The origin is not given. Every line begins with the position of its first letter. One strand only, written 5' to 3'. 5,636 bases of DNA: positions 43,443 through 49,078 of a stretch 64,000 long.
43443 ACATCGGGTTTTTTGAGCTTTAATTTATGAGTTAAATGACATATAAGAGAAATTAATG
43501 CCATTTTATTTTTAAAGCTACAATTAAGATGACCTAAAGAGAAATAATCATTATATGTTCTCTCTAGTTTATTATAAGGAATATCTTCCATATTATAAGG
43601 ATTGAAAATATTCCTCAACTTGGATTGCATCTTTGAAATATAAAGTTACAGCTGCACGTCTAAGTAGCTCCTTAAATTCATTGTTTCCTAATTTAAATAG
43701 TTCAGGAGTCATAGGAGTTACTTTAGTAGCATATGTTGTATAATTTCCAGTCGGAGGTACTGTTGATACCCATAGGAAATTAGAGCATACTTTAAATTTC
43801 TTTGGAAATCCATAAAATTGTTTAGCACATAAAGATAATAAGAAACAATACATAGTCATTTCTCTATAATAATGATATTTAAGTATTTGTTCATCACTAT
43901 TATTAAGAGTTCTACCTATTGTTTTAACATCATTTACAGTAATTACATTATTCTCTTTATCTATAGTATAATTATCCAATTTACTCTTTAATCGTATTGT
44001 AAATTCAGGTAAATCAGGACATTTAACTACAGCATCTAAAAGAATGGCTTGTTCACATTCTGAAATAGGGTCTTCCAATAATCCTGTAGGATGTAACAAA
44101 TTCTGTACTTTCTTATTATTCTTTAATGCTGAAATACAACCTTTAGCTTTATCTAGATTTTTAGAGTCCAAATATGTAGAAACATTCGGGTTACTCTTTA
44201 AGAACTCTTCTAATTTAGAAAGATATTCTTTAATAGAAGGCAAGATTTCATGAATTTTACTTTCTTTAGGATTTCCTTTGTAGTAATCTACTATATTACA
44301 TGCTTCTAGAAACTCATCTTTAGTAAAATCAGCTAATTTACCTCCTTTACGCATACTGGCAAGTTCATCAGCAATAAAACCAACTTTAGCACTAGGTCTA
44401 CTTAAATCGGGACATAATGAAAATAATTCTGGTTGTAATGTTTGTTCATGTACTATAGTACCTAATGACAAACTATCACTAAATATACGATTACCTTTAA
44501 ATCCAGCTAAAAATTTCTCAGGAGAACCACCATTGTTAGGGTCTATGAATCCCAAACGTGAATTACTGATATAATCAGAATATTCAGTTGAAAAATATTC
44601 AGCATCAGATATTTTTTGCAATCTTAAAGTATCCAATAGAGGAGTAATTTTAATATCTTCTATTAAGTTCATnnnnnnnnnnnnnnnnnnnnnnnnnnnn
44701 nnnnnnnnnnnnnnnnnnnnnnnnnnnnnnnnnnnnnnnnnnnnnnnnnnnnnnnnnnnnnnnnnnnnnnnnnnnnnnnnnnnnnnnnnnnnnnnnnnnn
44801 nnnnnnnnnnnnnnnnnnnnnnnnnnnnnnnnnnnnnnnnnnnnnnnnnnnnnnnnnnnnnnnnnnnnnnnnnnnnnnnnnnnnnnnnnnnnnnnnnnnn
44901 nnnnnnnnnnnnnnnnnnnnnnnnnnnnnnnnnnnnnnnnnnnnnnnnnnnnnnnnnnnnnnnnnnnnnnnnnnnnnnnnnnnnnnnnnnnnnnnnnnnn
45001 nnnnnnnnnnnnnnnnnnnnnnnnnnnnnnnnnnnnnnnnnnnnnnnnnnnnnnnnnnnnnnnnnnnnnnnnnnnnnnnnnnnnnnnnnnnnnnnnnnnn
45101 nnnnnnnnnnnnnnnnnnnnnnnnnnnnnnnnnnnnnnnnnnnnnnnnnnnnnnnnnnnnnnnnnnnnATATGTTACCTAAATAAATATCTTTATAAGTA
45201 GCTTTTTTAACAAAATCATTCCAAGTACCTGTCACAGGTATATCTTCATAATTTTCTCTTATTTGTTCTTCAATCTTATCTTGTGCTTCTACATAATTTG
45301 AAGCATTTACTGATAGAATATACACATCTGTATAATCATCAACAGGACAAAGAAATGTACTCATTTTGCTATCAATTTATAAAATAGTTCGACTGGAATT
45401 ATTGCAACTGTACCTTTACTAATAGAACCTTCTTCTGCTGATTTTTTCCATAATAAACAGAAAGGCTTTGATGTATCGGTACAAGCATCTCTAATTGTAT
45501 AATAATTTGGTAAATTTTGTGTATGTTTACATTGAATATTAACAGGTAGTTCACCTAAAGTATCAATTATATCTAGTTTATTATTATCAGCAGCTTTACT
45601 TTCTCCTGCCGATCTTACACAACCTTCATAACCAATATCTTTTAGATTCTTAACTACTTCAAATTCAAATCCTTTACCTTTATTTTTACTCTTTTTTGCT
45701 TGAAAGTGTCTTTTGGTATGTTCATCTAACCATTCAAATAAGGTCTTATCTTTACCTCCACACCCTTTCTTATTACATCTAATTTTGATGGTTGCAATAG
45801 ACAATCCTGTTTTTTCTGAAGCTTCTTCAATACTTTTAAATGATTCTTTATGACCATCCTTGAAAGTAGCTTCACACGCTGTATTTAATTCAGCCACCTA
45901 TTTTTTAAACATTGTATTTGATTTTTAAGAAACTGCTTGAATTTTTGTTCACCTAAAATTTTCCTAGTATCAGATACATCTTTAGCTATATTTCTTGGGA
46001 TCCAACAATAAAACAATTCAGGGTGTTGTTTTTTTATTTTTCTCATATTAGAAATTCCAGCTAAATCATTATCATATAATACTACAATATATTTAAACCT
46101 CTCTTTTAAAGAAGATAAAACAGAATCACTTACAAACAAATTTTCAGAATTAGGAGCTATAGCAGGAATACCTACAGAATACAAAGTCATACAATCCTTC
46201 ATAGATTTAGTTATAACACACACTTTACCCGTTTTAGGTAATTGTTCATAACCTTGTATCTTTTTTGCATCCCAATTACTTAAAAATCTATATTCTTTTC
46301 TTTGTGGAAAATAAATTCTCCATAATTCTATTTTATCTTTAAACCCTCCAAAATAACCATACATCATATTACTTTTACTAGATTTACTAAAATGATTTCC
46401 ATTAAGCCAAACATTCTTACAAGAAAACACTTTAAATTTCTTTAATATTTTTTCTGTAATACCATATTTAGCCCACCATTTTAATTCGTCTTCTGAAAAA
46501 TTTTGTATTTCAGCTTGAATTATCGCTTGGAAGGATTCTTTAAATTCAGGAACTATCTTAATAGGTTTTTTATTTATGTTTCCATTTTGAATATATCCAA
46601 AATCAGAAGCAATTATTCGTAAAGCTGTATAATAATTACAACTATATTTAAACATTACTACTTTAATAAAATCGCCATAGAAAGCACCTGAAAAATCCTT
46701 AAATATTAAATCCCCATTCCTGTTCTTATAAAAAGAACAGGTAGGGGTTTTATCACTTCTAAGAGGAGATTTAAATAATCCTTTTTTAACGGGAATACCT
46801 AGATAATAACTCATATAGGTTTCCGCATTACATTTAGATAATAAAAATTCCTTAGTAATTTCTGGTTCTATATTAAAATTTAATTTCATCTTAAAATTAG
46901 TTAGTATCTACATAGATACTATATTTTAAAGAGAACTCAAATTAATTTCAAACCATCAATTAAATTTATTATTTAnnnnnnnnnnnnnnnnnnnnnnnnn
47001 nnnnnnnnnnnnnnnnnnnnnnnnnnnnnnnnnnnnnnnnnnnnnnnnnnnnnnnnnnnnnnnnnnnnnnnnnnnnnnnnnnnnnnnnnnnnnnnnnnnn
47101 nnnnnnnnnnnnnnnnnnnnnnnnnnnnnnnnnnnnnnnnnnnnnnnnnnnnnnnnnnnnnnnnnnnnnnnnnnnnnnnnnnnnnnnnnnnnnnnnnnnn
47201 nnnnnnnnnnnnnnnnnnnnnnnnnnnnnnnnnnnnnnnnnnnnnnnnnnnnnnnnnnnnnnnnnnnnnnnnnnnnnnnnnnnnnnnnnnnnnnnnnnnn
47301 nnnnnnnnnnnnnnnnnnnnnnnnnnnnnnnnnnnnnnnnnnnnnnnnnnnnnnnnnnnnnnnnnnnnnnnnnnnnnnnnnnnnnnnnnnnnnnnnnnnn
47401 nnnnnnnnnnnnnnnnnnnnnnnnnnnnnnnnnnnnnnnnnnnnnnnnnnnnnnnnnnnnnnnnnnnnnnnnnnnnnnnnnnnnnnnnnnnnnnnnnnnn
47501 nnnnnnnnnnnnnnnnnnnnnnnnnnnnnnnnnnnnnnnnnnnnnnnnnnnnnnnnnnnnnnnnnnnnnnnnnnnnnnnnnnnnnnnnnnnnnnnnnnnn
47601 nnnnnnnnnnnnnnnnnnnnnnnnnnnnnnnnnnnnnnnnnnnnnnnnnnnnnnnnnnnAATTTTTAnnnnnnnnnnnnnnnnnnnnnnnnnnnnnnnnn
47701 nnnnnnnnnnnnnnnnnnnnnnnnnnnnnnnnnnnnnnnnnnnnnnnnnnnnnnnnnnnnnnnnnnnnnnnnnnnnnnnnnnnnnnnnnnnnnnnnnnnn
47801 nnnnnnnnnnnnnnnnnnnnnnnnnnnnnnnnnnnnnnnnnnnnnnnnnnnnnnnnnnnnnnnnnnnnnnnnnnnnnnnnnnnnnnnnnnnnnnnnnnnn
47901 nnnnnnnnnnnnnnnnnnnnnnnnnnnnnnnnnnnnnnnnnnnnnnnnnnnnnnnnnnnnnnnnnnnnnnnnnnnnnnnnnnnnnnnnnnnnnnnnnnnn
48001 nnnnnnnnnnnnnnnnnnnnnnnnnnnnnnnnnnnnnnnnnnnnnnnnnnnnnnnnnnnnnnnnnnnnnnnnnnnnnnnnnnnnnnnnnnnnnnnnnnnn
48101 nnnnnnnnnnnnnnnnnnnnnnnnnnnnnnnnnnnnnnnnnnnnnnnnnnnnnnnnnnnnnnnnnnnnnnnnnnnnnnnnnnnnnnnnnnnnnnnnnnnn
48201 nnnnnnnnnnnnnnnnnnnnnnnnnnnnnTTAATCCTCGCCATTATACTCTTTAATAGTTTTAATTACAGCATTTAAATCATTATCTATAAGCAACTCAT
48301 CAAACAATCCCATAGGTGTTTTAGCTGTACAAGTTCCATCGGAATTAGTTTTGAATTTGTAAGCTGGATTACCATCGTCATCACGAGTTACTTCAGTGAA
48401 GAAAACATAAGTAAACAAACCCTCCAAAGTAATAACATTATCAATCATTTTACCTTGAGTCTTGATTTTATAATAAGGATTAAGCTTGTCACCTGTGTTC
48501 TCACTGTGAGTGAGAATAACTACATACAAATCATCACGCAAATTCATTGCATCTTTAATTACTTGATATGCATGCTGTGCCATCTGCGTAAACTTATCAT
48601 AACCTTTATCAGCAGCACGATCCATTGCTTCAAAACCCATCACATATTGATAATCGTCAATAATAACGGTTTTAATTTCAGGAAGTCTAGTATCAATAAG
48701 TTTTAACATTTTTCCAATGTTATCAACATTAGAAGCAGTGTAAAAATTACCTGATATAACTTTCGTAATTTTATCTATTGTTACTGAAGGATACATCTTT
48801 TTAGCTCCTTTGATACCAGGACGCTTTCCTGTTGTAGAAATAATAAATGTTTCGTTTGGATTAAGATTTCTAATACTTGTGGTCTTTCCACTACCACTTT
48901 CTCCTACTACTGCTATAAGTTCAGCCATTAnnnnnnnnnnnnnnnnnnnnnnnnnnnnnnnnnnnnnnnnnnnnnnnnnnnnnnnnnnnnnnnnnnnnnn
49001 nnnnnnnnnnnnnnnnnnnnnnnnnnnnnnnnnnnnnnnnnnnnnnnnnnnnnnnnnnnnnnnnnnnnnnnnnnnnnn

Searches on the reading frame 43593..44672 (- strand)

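Call 46: search_protein_families(library=pfam, proteins=[window:43593-44672:-], max_evalue=0.001)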
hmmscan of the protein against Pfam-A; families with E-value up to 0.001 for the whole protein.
window:43593-44672:- (359 aa): 1 family
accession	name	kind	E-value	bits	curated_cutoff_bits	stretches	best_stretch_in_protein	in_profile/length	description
PF23100.1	DUF2096_N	-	0.00095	20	26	0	123-176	32-86/96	DUF2096 N-terminal four-helical bundle domain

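Call 47: search_protein_families(library=phrogs, proteins=[window:43593-44672:-], max_evalue=0.001)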
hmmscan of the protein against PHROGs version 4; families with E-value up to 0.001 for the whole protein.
window:43593-44672:- (359 aa): 1 family
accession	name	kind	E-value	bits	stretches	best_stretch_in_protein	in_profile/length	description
phrog_412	-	DNA, RNA and nucleotide metabolism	3.7e-12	47.2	1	19-339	142-380/440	exonuclease VIII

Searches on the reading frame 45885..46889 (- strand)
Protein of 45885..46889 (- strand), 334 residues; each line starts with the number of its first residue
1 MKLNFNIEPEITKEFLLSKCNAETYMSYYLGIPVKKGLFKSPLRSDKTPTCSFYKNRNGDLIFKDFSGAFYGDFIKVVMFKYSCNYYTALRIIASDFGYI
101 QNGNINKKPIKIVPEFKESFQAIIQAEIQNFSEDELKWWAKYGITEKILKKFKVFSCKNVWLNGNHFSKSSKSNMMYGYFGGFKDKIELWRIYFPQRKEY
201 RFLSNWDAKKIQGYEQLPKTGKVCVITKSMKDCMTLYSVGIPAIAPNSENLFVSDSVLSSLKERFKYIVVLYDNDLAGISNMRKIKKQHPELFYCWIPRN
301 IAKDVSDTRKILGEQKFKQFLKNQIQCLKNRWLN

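Call 46: search_protein_families(library=pfam, proteins=[window:45885-46889:-], max_evalue=0.001)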
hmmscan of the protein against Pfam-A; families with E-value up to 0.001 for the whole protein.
window:45885-46889:- (334 aa): 1 family
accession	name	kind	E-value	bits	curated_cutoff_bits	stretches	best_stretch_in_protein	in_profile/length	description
PF13155.12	Toprim_2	-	0.00051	20.8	22.1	1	226-293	2-70/88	Toprim-like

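Call 47: search_protein_families(library=phrogs, proteins=[window:45885-46889:-], max_evalue=0.001)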
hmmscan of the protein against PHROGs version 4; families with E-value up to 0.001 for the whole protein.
window:45885-46889:- (334 aa): 3 families
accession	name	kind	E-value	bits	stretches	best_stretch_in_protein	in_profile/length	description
phrog_12622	-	DNA, RNA and nucleotide metabolism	7.5e-42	144.8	1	6-299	21-337/415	DNA primase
phrog_47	-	DNA, RNA and nucleotide metabolism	1.4e-12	48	1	26-323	34-332/947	DNA primase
phrog_239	-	DNA, RNA and nucleotide metabolism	3.7e-07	30.5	1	60-322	65-306/801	DNA primase/helicase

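Call 49: search_dna_similar(query=window:45885-46889:-, collection=phages, mode=protein, max_rows=25)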
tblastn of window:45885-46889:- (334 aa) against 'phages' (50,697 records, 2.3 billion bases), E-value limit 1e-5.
Records with a match: 145; places in all: 145; records where one place covers at least 80% of the query: 123.
Best place of each record, by identity: <60% 145.
By first word of the organism name: uncultured 55; Bacteroides 31; Flavobacterium 29; Bacteriophage 8; CrAssphage 7; Dulem 2; Cellulophaga 2; Caudoviricetes 2; IAS 2; Bohxovirus 1; and 6 more.
By host as written in the record: - 72; Bacteroides intestinalis DSM 108646 24; Flavobacterium psychrophilum 950106-1/1 12; Bacteroides cellulosilyticus 4; Flavobacterium psychrophilum 020612-2/1 3; Flavobacterium psychrophilum strain FPS-D10 3; Homo sapiens 3; Cellulophaga baltica #14 2; and 16 more.
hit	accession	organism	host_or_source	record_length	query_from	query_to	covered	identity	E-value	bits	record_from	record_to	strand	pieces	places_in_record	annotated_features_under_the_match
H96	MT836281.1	Bacteriophage sp.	human fecal samples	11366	3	329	98%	58.8%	2e-121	389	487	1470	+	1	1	record has no annotation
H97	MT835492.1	Bacteriophage sp.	human fecal samples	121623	1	330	99%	52.4%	3e-106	346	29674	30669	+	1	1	record has no annotation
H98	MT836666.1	Bacteriophage sp.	human fecal samples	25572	3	222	66%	57.7%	2e-77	263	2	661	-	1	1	record has no annotation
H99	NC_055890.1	uncultured phage cr56_1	human feces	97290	5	325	96%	36.0%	2e-41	159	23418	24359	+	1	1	DNA primase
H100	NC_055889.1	uncultured phage cr53_1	human feces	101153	10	331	96%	34.0%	3e-38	150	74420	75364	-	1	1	DNA primase | Holliday junction resolvase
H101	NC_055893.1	uncultured phage cr4_1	human feces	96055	4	325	96%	33.6%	7e-39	152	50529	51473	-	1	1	DNA primase | hypothetical protein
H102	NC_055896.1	uncultured phage cr113_1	human feces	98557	11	326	95%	34.3%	2e-41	159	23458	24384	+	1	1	DNA primase | Holliday junction resolvase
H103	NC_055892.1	uncultured phage cr109_1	human feces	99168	11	326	95%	34.3%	2e-41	159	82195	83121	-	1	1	DNA primase | Holliday junction resolvase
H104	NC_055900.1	uncultured phage cr125_1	human feces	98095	7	311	91%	35.4%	1e-42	163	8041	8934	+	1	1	DNA primase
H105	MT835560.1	Bacteriophage sp.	human fecal samples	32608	4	326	97%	33.2%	1e-36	145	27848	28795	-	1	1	record has no annotation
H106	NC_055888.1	uncultured phage cr52_1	human feces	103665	11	325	94%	34.1%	3e-41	159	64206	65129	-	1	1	DNA primase | hypothetical protein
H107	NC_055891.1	uncultured phage cr60_1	human feces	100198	11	326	95%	33.3%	3e-40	156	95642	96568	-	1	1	DNA primase | Holliday junction resolvase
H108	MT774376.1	uncultured phage cr55_1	human feces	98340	8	325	95%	33.0%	6e-40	155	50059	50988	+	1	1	DNA primase | phosphodiesterase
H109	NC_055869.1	uncultured phage cr55_1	human feces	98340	8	325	95%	33.0%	6e-40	155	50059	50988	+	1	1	DNA primase | phosphoesterase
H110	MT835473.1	Bacteriophage sp.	human fecal samples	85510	11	326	95%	33.2%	8e-37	146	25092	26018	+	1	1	record has no annotation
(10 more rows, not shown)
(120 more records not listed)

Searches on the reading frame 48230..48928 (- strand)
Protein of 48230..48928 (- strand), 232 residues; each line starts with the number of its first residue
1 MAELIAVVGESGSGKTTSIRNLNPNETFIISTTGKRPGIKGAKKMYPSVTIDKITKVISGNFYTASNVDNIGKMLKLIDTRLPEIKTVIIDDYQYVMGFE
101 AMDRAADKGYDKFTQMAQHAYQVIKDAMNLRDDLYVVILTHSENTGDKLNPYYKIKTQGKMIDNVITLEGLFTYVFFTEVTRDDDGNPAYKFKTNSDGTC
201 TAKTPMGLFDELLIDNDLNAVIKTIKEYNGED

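Call 47: search_protein_families(library=phrogs, proteins=[window:48230-48928:-], max_evalue=0.001)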
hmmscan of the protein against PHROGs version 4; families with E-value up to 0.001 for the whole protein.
window:48230-48928:- (232 aa): 2 families
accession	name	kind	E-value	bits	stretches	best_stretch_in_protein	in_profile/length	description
phrog_2872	-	DNA, RNA and nucleotide metabolism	3.8e-60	204.2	1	1-230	1-212/219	Sak4-like ssDNA annealing protein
phrog_124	-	DNA, RNA and nucleotide metabolism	2.5e-17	64.3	1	5-231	46-263/382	Sak4-like ssDNA annealing protein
